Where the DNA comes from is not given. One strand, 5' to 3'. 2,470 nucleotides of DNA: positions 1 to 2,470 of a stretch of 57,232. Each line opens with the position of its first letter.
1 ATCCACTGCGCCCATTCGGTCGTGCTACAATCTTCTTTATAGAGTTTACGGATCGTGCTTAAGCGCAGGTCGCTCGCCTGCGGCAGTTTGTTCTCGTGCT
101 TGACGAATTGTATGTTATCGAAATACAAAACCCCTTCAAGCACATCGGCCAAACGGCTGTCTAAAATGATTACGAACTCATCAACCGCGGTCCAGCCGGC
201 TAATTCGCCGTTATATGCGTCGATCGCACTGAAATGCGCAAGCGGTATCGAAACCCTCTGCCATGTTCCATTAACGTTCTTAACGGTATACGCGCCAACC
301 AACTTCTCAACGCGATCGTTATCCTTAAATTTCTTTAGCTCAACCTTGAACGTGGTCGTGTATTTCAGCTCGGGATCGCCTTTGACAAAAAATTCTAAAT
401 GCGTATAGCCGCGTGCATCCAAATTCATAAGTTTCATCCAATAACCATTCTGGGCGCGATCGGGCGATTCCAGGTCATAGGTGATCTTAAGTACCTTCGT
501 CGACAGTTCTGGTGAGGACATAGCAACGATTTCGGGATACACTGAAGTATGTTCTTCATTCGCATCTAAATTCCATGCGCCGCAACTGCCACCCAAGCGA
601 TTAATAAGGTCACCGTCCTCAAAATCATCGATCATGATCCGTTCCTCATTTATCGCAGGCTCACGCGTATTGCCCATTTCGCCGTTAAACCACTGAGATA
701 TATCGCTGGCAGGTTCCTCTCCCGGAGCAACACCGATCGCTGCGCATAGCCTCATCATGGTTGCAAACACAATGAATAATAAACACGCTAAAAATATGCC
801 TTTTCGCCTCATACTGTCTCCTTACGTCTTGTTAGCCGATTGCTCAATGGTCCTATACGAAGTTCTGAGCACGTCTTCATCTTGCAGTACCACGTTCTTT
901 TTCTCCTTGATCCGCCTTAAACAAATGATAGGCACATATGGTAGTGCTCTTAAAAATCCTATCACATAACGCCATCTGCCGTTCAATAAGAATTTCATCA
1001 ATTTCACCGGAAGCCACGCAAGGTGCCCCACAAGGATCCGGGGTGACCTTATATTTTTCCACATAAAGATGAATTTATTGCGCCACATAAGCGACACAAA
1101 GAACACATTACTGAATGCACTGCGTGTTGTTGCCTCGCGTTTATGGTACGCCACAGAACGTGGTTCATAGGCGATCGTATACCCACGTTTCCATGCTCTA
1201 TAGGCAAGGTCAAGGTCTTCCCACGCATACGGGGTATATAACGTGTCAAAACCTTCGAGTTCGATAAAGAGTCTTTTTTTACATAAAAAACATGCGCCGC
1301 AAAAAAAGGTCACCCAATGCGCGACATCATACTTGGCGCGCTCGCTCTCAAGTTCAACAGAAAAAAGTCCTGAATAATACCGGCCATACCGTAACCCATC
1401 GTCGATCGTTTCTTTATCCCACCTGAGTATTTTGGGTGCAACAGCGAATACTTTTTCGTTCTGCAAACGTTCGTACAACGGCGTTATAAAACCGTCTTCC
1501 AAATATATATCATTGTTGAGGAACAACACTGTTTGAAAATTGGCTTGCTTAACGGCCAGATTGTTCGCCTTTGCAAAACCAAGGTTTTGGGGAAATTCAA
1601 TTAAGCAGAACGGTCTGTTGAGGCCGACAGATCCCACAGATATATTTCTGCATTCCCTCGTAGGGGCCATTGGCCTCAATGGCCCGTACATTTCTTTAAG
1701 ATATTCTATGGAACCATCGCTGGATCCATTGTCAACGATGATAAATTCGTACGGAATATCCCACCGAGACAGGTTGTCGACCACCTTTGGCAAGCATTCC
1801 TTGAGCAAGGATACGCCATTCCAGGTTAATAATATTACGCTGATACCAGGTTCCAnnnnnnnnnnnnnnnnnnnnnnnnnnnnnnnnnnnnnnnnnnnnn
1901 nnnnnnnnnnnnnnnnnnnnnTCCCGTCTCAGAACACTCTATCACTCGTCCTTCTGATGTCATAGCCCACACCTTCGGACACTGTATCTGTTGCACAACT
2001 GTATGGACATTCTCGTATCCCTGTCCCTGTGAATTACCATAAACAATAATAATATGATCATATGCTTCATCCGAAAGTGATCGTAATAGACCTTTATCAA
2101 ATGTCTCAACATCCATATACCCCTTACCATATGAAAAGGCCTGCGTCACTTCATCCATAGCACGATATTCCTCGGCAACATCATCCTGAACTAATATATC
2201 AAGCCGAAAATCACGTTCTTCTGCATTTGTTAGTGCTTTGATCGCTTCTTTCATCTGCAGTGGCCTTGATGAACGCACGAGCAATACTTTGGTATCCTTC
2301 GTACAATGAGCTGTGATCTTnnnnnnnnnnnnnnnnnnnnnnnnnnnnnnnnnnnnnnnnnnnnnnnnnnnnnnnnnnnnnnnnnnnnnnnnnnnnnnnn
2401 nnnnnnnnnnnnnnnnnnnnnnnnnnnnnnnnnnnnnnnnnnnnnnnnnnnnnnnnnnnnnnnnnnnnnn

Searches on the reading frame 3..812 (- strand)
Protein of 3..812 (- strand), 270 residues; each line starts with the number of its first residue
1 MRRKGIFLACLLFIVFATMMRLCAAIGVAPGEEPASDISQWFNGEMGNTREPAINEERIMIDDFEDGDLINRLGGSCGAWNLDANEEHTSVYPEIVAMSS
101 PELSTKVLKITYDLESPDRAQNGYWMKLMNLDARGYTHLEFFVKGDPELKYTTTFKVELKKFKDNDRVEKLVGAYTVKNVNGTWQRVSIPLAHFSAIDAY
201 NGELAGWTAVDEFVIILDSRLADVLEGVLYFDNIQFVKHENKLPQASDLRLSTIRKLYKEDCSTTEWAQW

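Call 4: search_protein_families(library=pfam, proteins=[window:3-812:-], max_evalue=0.01)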
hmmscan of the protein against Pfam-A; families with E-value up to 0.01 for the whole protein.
window:3-812:- (270 aa): 1 family
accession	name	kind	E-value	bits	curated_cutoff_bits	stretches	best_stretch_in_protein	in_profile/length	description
PF18329.7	SGBP_B_XBD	-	0.0041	17.7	26.4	0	178-238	123-186/186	Surface glycan-binding protein B xyloglucan binding domain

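Call 5: search_protein_families(library=ncbifam, proteins=[window:3-812:-], max_evalue=0.01)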
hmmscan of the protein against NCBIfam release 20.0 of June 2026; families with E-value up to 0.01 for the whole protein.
window:3-812:- (270 aa): 0 families

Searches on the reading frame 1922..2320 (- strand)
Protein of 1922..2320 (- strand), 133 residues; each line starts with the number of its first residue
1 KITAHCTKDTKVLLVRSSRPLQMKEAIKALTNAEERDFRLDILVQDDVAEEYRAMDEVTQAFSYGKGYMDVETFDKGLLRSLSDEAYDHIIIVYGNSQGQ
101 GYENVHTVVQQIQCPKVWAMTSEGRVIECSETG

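Call 70: predict_structure(alignment_id=A4)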
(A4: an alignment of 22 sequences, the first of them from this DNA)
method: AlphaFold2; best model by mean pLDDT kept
length: 133 residues; sequences in the alignment: 22
mean_pLDDT: 93.4   pTM: 0.88
mean pLDDT of the five models: 93.4, 91.8, 91.1, 90.6, 90.4
residues with pLDDT >= 90: 116; 70-90: 14; 50-70: 1; < 50: 2
segments of 3 or more residues with pLDDT < 50: none
pLDDT, mean of each block of 10 residues (from residue 1): 88 97 95 84 98 97 96 97 97 94 96 96 92 49
secondary structure, 60 per line:
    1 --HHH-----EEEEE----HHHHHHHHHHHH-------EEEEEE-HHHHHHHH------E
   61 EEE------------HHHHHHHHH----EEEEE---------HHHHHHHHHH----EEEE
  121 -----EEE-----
elements in order: E11-15 H20-31 E39-44 H46-53 E60-63 H76-84 E89-93 H103-112 E117-120 E126-128

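Call 73: fold_search(model_id=the predicted structure, library=pdb)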
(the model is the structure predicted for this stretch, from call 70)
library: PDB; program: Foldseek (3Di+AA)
matches with E <= 10: 1662; with E <= 0.001: 0
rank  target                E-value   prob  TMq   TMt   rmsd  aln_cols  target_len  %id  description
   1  1psw                  2.2e-03  1.00  0.60  0.26   3.1       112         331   18  Structure of E. coli ADP-heptose lps heptosyltransferase II (released 2003-07-08)
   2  3tov_A                3.4e-03  1.00  0.63  0.27   3.6       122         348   13  The crystal structure of the glycosyl transferase family 9 from Veillonella parvula DSM 2008 (released 2011-09-21)
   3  3lyu_C                4.9e-03  0.97  0.40  0.41   6.1       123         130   12  Crystal Structure of the C-terminal domain (residues 83-215) of PF1911 hydrogenase from Pyrococcus furiosus, Northeast (released 2010-03-23)
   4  9grx_1                6.3e-03  1.00  0.55  0.20   4.2       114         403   15  NDH-PSI-LHCI supercomplex from S. oleracea (released 2025-02-12)
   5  8sxv_A                6.7e-03  0.98  0.47  0.21   5.4       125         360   17  X-ray crystal structure of UDP- 2,3-diacetamido-2,3-dideoxy-glucuronic acid-2-epimerase from Thermus thermophilus stra (released 2023-09-13)
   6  6l8z                  7.5e-03  0.99  0.46  0.16   6.8       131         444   12  Crystal structure of ugt transferase mutant in complex with UPG (released 2020-04-01)
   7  3w1v_A                8.0e-03  0.97  0.45  0.21   5.4       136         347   15  Crystal Structure of Capsular Polysaccharide Synthesizing Enzyme CapE from Staphylococcus aureus in complex with inihi (released 2013-06-12)
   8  1jdb_B                8.5e-03  0.99  0.46  0.08   4.3       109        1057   14  CARBAMOYL PHOSPHATE SYNTHETASE FROM ESCHERICHIA COLI (released 1998-06-17)
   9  8b07_B                9.1e-03  0.98  0.49  0.27   5.2       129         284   12  Crystal structure of monkeypox virus methyltransferase VP39 in complex with sinefungin (released 2023-04-05)
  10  7f9o_6                9.7e-03  1.00  0.58  0.25   4.0       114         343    9  PSI-NDH supercomplex of Barley (released 2021-12-22)
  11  4zht_B                9.7e-03  0.98  0.46  0.21   5.4       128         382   16  Crystal structure of UDP-GlcNAc 2-epimerase (released 2016-06-01)
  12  1p39                  1.1e-02  0.97  0.46  0.25   5.2       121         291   11  DC26 MUTANT OF VACCINIA VIRUS PROTEIN VP39 IN COMPLEX WITH S-ADENOSYLHOMOCYSTEINE AND M7G(5')PPPG (released 1997-09-17)
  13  5gq9_A                1.1e-02  0.97  0.39  0.11   7.0       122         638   11  Crystal structure of Thermus thermophilus Argonaute in complex with g1C siDNA and DNA target (released 2017-08-09)
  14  7pqa_BBB              1.1e-02  0.96  0.45  0.27   5.5       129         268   12  Crystal Structure of the Ring Nuclease 0811 mutant-S12G/K169G from Sulfolobus islandicus (Sis0811) (released 2021-12-01)
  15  8cgb_A                1.2e-02  0.98  0.50  0.28   5.0       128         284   11  Monkeypox virus VP39 in complex with SAH (released 2023-04-26)
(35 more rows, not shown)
